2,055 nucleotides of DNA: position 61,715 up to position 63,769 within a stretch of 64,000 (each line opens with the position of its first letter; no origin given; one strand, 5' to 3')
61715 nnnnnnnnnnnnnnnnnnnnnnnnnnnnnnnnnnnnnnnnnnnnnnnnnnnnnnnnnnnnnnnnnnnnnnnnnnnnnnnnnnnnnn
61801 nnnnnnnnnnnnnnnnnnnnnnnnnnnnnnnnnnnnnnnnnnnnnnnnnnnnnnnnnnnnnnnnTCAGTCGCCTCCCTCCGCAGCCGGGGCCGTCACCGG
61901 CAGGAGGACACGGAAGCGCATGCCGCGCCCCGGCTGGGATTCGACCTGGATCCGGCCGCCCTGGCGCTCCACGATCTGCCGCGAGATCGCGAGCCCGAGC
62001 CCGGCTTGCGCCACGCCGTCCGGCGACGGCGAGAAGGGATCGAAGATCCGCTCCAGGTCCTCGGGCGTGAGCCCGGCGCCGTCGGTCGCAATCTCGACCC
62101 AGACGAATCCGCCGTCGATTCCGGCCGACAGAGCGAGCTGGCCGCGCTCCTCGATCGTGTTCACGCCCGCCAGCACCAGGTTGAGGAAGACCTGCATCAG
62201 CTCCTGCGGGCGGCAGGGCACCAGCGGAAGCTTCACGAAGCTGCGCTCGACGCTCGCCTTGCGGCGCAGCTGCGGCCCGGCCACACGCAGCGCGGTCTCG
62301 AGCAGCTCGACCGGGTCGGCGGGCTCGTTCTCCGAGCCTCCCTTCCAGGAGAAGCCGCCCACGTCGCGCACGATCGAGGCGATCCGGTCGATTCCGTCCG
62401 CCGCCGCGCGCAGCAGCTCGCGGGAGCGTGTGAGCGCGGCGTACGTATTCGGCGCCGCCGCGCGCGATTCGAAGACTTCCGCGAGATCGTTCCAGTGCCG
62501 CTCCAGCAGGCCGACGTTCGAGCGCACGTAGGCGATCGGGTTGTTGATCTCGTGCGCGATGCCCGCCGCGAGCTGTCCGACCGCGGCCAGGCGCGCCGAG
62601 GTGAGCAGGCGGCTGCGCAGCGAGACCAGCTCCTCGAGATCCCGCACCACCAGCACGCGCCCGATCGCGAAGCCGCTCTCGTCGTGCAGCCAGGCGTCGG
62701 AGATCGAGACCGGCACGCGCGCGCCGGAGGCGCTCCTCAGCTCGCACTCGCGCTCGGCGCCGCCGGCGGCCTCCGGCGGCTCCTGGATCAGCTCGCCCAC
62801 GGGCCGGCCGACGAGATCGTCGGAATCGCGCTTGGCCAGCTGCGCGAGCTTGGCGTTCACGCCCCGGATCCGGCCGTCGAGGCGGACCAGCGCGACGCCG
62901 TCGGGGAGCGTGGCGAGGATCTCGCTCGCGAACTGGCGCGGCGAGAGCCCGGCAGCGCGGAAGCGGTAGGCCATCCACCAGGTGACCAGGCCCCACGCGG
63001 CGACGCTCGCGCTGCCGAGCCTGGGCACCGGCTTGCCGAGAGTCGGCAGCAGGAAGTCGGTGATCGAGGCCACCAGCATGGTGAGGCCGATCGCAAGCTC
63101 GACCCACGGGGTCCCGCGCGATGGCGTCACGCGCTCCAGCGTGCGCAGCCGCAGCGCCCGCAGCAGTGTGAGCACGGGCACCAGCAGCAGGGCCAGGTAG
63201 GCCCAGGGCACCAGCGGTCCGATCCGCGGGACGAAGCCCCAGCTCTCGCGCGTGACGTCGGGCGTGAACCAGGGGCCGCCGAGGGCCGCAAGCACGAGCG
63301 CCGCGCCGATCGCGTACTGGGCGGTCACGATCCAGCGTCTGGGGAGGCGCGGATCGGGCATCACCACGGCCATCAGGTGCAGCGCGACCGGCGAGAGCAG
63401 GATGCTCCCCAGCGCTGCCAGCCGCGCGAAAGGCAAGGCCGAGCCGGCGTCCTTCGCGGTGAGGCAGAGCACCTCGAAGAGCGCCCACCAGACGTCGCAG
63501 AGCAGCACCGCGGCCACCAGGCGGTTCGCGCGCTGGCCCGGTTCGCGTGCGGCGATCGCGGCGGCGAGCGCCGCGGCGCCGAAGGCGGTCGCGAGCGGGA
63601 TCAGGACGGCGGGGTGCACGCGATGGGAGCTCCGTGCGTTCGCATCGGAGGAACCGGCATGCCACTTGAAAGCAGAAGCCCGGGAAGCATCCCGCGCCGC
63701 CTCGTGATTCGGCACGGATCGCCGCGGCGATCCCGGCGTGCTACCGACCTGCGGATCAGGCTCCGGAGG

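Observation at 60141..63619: Translationally coupled paralogous sensor kinases with complementary inactivating substitutions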

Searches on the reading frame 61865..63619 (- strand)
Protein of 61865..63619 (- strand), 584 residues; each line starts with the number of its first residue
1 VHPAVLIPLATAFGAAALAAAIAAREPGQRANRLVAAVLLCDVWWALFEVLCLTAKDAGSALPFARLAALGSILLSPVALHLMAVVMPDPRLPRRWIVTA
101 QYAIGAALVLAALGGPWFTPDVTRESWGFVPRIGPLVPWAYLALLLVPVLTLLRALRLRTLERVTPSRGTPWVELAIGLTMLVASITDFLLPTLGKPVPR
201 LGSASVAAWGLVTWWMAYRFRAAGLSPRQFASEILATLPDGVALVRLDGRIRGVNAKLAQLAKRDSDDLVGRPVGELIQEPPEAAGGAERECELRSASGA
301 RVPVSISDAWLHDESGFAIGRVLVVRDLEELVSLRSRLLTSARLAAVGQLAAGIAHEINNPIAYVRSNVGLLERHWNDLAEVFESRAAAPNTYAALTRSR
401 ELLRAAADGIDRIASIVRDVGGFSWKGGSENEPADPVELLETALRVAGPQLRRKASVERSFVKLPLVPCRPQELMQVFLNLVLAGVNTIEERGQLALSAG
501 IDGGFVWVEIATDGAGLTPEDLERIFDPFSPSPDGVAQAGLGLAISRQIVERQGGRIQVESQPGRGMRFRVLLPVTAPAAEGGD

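Call 3: search_protein_families(library=pfam, proteins=[window:61865-63619:-], max_evalue=0.1)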
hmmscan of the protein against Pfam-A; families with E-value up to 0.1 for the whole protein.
window:61865-63619:- (584 aa): 7 families
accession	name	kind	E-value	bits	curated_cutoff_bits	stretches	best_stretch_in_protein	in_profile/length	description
PF02518.31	HATPase_c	-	2.6e-20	73.4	26.4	1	471-576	3-110/111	Histidine kinase-, DNA gyrase B-, and HSP90-like ATPase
PF00512.31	HisKA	-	2.5e-07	31.1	26.9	1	347-425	2-62/66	His Kinase A (phospho-acceptor) domain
PF00989.32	PAS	-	4.9e-06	27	22.6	1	232-281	4-53/113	PAS fold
PF13426.13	PAS_9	-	1.1e-05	26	27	1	239-329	1-102/103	PAS domain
PF08448.16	PAS_4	-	1.4e-05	25.7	23.1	1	237-293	3-55/110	PAS fold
PF16927.11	HisKA_7TM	-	6e-05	23.4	28.6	1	9-227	3-224/224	N-terminal 7TM region of histidine kinase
PF13188.13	PAS_8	-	0.0054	17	21.8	1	234-286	6-55/65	PAS domain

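Call 8: find_homologous_proteins(query=window:61868-63619:-)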
Query window:61868-63619:- (584 aa): 1224 proteins with E <= 0.001 among 8000 candidates; the best 120 are listed.
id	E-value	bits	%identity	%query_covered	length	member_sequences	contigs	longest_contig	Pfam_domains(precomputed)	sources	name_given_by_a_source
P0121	0.0e+0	1264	100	100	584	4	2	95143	PF08448.17,PF02518.32,PF00512.32,PF16927.12,PF00989.32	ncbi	ncbi:MAG TPA: ATP-binding protein [Myxococcota bacterium]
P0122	0.0e+0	1070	85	100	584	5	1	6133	PF08448.17,PF02518.32,PF00512.32,PF16927.12,PF00989.32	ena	-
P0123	0.0e+0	1036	83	100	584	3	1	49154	PF08448.17,PF02518.32,PF00512.32,PF16927.12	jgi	-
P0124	2.2e-297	1006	82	100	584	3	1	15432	PF13426.14,PF08448.17,PF02518.32,PF00512.32,PF16927.12,PF00989.32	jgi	-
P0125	9.0e-296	1000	80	100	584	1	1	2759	PF13426.14,PF08448.17,PF02518.32,PF00512.32,PF16927.12,PF00989.32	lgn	-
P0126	5.8e-295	998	81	99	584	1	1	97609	PF13426.14,PF08448.17,PF02518.32,PF00512.32,PF16927.12,PF00989.32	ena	-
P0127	9.7e-295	997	82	100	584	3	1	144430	PF08448.17,PF02518.32,PF00512.32,PF16927.12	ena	-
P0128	1.8e-288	976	78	100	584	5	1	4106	PF13426.14,PF08448.17,PF02518.32,PF00512.32,PF16927.12,PF00989.32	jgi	jgi:signal transduction histidine kinase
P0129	4.3e-288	975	79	100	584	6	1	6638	PF08448.17,PF02518.32,PF00512.32,PF16927.12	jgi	jgi:signal transduction histidine kinase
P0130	1.7e-285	966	79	100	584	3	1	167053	PF08448.17,PF02518.32,PF00512.32,PF16927.12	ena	-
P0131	5.2e-280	948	78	98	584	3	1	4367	PF08448.17,PF02518.32,PF00512.32,PF16927.12,PF00989.32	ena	-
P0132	7.8e-279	944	78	98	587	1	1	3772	PF08448.17,PF02518.32,PF00512.32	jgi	jgi:signal transduction histidine kinase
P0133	1.1e-278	944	77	99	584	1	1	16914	PF02518.32,PF00512.32,PF16927.12,PF00989.32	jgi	jgi:signal transduction histidine kinase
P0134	1.2e-268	911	76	98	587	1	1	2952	PF08448.17,PF02518.32,PF00512.32,PF00989.32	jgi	jgi:signal transduction histidine kinase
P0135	2.4e-257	873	70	100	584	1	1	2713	PF08448.17,PF02518.32,PF00512.32,PF16927.12,PF00989.32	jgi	jgi:signal transduction histidine kinase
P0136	9.4e-251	852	70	99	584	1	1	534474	PF08448.17,PF02518.32,PF00512.32,PF16927.12,PF00989.32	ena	-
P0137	4.1e-246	836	70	99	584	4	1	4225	PF08448.17,PF02518.32,PF00512.32,PF16927.12,PF00989.32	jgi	-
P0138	4.0e-243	827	69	99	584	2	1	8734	PF08448.17,PF02518.32,PF00512.32,PF16927.12,PF00989.32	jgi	-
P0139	3.0e-242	824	69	99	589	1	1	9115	PF13426.14,PF08448.17,PF02518.32,PF00512.32,PF16927.12,PF00989.32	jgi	jgi:signal transduction histidine kinase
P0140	1.0e-236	805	67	100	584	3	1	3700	PF08448.17,PF02518.32,PF00512.32,PF16927.12,PF00989.32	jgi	-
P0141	2.0e-233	795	66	98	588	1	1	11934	PF08448.17,PF02518.32,PF00512.32,PF16927.12,PF00989.32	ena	-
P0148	3.1e-200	685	60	100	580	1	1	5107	PF08448.17,PF02518.32,PF00512.32,PF16927.12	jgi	jgi:signal transduction histidine kinase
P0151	1.9e-169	583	70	70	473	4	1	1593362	PF08448.17,PF16927.12,PF00989.32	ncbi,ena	-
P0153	1.0e-159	551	50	98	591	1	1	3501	PF08448.17,PF02518.32,PF00512.32,PF16927.12,PF00989.32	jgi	jgi:PAS domain S-box-containing protein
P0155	4.7e-157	542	50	100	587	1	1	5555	PF13426.14,PF08448.17,PF02518.32,PF16927.12,PF00989.32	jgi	jgi:PAS domain S-box-containing protein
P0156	1.5e-154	534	49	98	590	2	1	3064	PF08448.17,PF02518.32,PF16927.12,PF00989.32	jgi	jgi:PAS domain S-box-containing protein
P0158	2.1e-149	517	47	98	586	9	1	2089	PF13426.14,PF08448.17,PF02518.32,PF16927.12,PF00989.32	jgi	jgi:PAS domain S-box-containing protein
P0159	1.2e-148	515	48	98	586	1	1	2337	PF13426.14,PF08448.17,PF02518.32,PF00512.32,PF16927.12,PF00989.32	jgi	jgi:PAS domain S-box-containing protein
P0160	1.0e-147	511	47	99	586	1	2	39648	PF13426.14,PF08448.17,PF02518.32,PF16927.12,PF00989.32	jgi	jgi:PAS domain S-box-containing protein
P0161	1.5e-146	508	48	98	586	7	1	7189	PF13426.14,PF08448.17,PF02518.32,PF16927.12,PF00989.32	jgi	-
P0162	8.1e-146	505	46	98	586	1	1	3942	PF13426.14,PF02518.32,PF16927.12,PF00989.32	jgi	jgi:PAS domain S-box-containing protein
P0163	8.0e-145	502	47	98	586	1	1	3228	PF13426.14,PF13188.14,PF08448.17,PF02518.32,PF00512.32,PF16927.12,PF00989.32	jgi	-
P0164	2.3e-144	500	47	100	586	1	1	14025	PF02518.32,PF00512.32,PF16927.12,PF00989.32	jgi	jgi:PAS domain S-box-containing protein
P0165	5.1e-144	499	47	99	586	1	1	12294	PF08448.17,PF02518.32,PF16927.12,PF00989.32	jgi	-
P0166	7.3e-143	496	47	98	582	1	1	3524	PF13426.14,PF13188.14,PF13581.13,PF08448.17,PF02518.32,PF00512.32,PF16927.12,PF00989.32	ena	-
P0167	3.3e-142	493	46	98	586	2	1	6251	PF13426.14,PF08448.17,PF02518.32,PF16927.12,PF00989.32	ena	-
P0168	8.0e-142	492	47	98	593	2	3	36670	PF13426.14,PF08448.17,PF02518.32,PF16927.12,PF00989.32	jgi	jgi:PAS domain S-box-containing protein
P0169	2.0e-141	491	46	100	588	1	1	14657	PF13426.14,PF13188.14,PF08448.17,PF02518.32,PF00512.32,PF16927.12,PF00989.32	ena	-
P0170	2.8e-141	490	45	98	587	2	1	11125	PF13426.14,PF08448.17,PF02518.32,PF00512.32,PF16927.12,PF00989.32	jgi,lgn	-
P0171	2.7e-140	487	47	98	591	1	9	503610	PF13426.14,PF08448.17,PF02518.32,PF00512.32,PF16927.12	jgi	jgi:signal transduction histidine kinase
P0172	7.1e-140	486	45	98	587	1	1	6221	PF13188.14,PF08448.17,PF02518.32,PF00512.32,PF16927.12,PF00989.32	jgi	jgi:PAS domain S-box-containing protein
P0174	1.7e-139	484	45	99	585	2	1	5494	PF13426.14,PF08448.17,PF02518.32,PF00512.32,PF16927.12,PF00989.32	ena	-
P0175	3.1e-139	484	45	99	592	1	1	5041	PF02518.32,PF16927.12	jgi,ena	-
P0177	2.5e-138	481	46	100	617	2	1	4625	PF13426.14,PF08448.17,PF02518.32,PF00512.32,PF16927.12,PF00989.32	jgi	jgi:two-component system NtrC family sensor kinase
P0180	8.2e-138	479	48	99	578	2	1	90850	PF13426.14,PF08448.17,PF02518.32,PF00512.32,PF16927.12,PF00989.32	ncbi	-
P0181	9.5e-138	479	45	98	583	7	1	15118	PF13426.14,PF08448.17,PF02518.32,PF00512.32,PF16927.12,PF00989.32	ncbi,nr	ncbi:MAG: PAS domain S-box protein [Deltaproteobacteria bacterium]|nr:PAS domain S-box protein [Delt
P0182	1.0e-136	475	43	99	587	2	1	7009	PF02518.32,PF00512.32,PF16927.12,PF00989.32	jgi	jgi:PAS domain S-box-containing protein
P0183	1.8e-136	474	46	99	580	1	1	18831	PF13426.14,PF08448.17,PF02518.32,PF00512.32,PF16927.12,PF00989.32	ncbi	-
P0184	2.3e-136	474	44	98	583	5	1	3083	PF13188.14,PF02518.32,PF00512.32,PF16927.12,PF00989.32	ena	-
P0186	2.9e-136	474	44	98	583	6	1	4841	PF02518.32,PF00512.32,PF16927.12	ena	-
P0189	8.5e-135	469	44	99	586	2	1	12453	PF02518.32,PF16927.12,PF00989.32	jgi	jgi:PAS domain S-box-containing protein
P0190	1.2e-134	468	44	98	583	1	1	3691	PF13426.14,PF08448.17,PF02518.32,PF00512.32,PF16927.12,PF00989.32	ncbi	-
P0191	1.8e-134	468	45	98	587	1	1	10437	PF02518.32,PF00512.32,PF16927.12,PF00989.32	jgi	-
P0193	4.4e-134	467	43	98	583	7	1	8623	PF02518.32,PF00512.32,PF16927.12,PF00989.32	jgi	jgi:PAS domain S-box-containing protein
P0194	6.5e-134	466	46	98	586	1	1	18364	PF08448.17,PF02518.32,PF00512.32,PF16927.12,PF00989.32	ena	-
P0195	1.5e-133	465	44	99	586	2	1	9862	PF02518.32,PF00512.32,PF16927.12,PF00989.32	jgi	jgi:signal transduction histidine kinase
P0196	2.7e-132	461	44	100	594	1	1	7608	PF08448.17,PF02518.32,PF16927.12,PF00989.32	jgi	jgi:PAS domain S-box-containing protein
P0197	6.6e-132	459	45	98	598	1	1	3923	PF13426.14,PF08448.17,PF02518.32,PF00512.32,PF16927.12,PF00989.32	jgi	jgi:PAS domain S-box-containing protein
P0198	1.3e-131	458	46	98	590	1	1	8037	PF13426.14,PF08448.17,PF02518.32,PF00512.32,PF16927.12,PF00989.32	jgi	jgi:PAS domain S-box-containing protein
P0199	1.9e-131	458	46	99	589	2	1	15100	PF13426.14,PF08448.17,PF02518.32,PF00512.32,PF16927.12,PF00989.32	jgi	jgi:PAS domain S-box-containing protein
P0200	2.2e-131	458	46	100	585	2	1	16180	PF13188.14,PF08448.17,PF02518.32,PF16927.12,PF00989.32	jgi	jgi:PAS domain S-box-containing protein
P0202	4.4e-130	453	46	99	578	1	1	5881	PF13426.14,PF08448.17,PF02518.32,PF00512.32,PF16927.12,PF00989.32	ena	-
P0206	2.7e-128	447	45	98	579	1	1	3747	PF02518.32,PF00512.32,PF16927.12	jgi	jgi:PAS domain S-box-containing protein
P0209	2.9e-127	444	43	98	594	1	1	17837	PF08448.17,PF02518.32,PF16927.12,PF00989.32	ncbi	-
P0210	4.3e-127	443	43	99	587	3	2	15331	PF13426.14,PF08448.17,PF02518.32,PF00512.32,PF16927.12,PF00989.32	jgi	-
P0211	1.4e-125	438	45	99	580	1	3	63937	PF13426.14,PF13188.14,PF08448.17,PF02518.32,PF16927.12,PF00989.32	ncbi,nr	ncbi:MAG: ATP-binding protein [Myxococcota bacterium]|nr:ATP-binding protein [Myxococcota bacterium]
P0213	3.3e-125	437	44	98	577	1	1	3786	PF02518.32,PF00512.32,PF16927.12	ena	-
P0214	5.2e-125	437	43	98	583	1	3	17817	PF13188.14,PF08448.17,PF02518.32,PF00512.32,PF16927.12,PF00989.32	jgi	jgi:signal transduction histidine kinase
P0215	1.9e-124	435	44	99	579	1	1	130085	PF08448.17,PF02518.32,PF16927.12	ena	-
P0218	1.2e-122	429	43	98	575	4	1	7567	PF02518.32,PF00512.32,PF16927.12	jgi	jgi:two-component system NtrC family sensor kinase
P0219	1.7e-122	428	42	100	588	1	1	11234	PF08448.17,PF02518.32,PF00512.32,PF16927.12,PF00989.32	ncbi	-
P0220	2.0e-122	428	44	99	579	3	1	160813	PF08448.17,PF02518.32,PF00512.32,PF16927.12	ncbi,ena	-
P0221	2.8e-122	428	42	99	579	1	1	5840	PF08448.17,PF02518.32,PF00512.32,PF16927.12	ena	-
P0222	2.9e-122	428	44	98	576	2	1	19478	PF02518.32,PF00512.32,PF16927.12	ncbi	-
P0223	3.9e-122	427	43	98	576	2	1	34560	PF02518.32,PF00512.32,PF16927.12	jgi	-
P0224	4.6e-122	427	44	98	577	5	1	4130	PF02518.32,PF00512.32,PF16927.12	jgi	jgi:PAS domain S-box-containing protein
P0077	5.6e-122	427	43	99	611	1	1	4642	PF13426.14,PF08448.17,PF02518.32,PF00512.32,PF16927.12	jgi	jgi:PAS domain S-box-containing protein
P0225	7.2e-122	426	44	98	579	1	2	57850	PF13188.14,PF08448.17,PF02518.32,PF00512.32,PF16927.12,PF00989.32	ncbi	-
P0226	8.0e-122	426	44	98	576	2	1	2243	PF02518.32,PF16927.12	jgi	jgi:signal transduction histidine kinase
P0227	8.6e-122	426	42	98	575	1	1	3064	PF08448.17,PF02518.32,PF00512.32,PF16927.12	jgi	jgi:PAS domain S-box-containing protein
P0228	2.8e-121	424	42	100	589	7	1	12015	PF02518.32,PF00512.32,PF16927.12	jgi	jgi:signal transduction histidine kinase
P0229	2.8e-121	424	44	98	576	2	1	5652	PF02518.32,PF16927.12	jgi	jgi:PAS domain S-box-containing protein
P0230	4.0e-121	424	42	100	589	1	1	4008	PF08448.17,PF02518.32,PF16927.12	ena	-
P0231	9.5e-121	422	43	98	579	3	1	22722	PF02518.32,PF00512.32,PF16927.12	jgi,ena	-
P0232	1.1e-120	422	43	98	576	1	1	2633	PF02518.32,PF00512.32,PF16927.12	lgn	-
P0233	1.4e-120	422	43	99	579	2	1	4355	PF08448.17,PF02518.32,PF00512.32,PF16927.12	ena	-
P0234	2.3e-120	421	43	98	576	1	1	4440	PF13188.14,PF02518.32,PF00512.32,PF16927.12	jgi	jgi:PAS domain S-box-containing protein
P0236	3.0e-120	421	44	99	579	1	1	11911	PF13188.14,PF08448.17,PF02518.32,PF00512.32,PF16927.12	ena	-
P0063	3.1e-120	421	43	99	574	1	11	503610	PF13426.14,PF08448.17,PF02518.32,PF00512.32,PF16927.12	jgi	jgi:signal transduction histidine kinase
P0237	3.9e-120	420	44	98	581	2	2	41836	PF08448.17,PF02518.32,PF00512.32,PF16927.12,PF00989.32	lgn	-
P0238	4.0e-120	420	42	99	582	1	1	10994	PF08448.17,PF02518.32,PF00512.32,PF16927.12,PF00989.32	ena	-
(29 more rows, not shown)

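Call 33: find_encoding_contigs(protein=P0220, flank=7000, max_places=1)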
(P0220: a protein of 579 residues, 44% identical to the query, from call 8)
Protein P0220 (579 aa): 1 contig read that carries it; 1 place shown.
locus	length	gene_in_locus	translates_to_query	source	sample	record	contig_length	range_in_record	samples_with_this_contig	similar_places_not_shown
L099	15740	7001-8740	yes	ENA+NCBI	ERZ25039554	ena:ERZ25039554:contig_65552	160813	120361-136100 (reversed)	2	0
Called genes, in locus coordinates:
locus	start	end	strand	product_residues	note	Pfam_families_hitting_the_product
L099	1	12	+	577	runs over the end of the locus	PF13424:TPR_12 (faint), PF13428:TPR_14 (faint), PF00515:TPR_1 (faint), PF07719:TPR_2 (faint), PF13181:TPR_8 (faint), PF13432:TPR_16, PF14559:TPR_19 (weak), PF13414:TPR_11 (weak), +1 more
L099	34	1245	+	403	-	PF01963:TraB_PrgY_gumN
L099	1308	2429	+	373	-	PF13439:Glyco_transf_4, PF13477:Glyco_trans_4_2 (weak), PF13579:Glyco_trans_4_4, PF20706:GT4-conflict, PF00534:Glycos_transf_1, PF13692:Glyco_trans_1_4, PF13524:Glyco_trans_1_2 (weak)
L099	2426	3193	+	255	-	-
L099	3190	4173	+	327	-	PF01408:GFO_IDH_MocA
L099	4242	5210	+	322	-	PF04055:Radical_SAM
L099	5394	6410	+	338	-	PF01075:Glyco_transf_9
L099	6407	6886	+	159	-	PF01467:CTP_transf_like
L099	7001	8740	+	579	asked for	PF16927:HisKA_7TM, PF08448:PAS_4 (weak), PF00512:HisKA (faint), PF02518:HATPase_c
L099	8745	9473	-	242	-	PF13350:Y_phosphatase3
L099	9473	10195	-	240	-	PF00027:cNMP_binding, PF13545:HTH_Crp_2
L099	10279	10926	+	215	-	PF07238:PilZ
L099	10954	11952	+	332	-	PF00296:Bac_luciferase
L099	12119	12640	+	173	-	-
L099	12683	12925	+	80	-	-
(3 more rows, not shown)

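Call 38: search_protein_families(library=ncbifam, proteins=[window:61865-63619:-], max_evalue=0.001)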
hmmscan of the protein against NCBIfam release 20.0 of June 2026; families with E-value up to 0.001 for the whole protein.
window:61865-63619:- (584 aa): 70 families (the best 25 are shown)
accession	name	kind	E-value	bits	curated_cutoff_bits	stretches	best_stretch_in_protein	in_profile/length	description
NF038348.1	T2SS_HK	subfamily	2.8e-47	161.4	450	1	328-575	308-573/574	histidine kinase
NF052574.1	HisKinEspCMyxo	equivalog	5.8e-47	160.3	1200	1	290-577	360-639/785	serine histidine kinase EspC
NF052573.1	HisKinEspAMyxo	equivalog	6.6e-47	160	1400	1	284-577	321-613/755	serine histidine kinase EspA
NF008468.0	PRK11360.1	equivalog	9.2e-46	156.4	646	1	228-577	267-610/616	two-component system sensor histidine kinase AtoS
NF007688.0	PRK10364.1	equivalog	1.3e-31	109.9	479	1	338-577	231-453/460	two-component system sensor histidine kinase ZraS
NF010411.0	PRK13837.1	equivalog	1.2e-25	89.8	647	1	323-579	426-679/828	two-component system VirA-like sensor kinase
NF046026.1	HisKinCckACaul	equivalog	1.5e-19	69.6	1000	2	502-580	459-537/678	cell cycle histidine kinase CckA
NF046044.1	PnpS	equivalog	2.5e-18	66.3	400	1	437-574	248-390/390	two-component system histidine kinase PnpS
NF046020.1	HisKinCckABruc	equivalog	3.4e-18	64.9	1000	1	494-578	626-710/868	cell cycle histidine kinase CckA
NF008543.0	PRK11466.1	equivalog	4.4e-18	64.5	982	1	395-580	474-667/914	TMAO reductase system sensor histidine kinase/response regulator TorS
NF053867.1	SprKinKinDBac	equivalog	5.7e-17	61.3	775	1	466-576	390-498/500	sporulation kinase KinD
NF041880.1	EPS_EpsF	equivalog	5.8e-17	61.4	900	1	466-574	381-492/492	response regulator EpsF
TIGR02966.1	phoR_proteo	equivalog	5.5e-16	58.5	334.2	1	233-572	10-332/333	phosphate regulon sensor histidine kinase PhoR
NF041777.1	sens_FixL_Rhizob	equivalog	7.9e-16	57.8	850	1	331-576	246-482/485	sensor protein FixL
NF058527.1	HistKinChvGCaul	equivalog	8e-16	57.8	740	1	460-574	409-532/535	two-component sensor histidine kinase ChvG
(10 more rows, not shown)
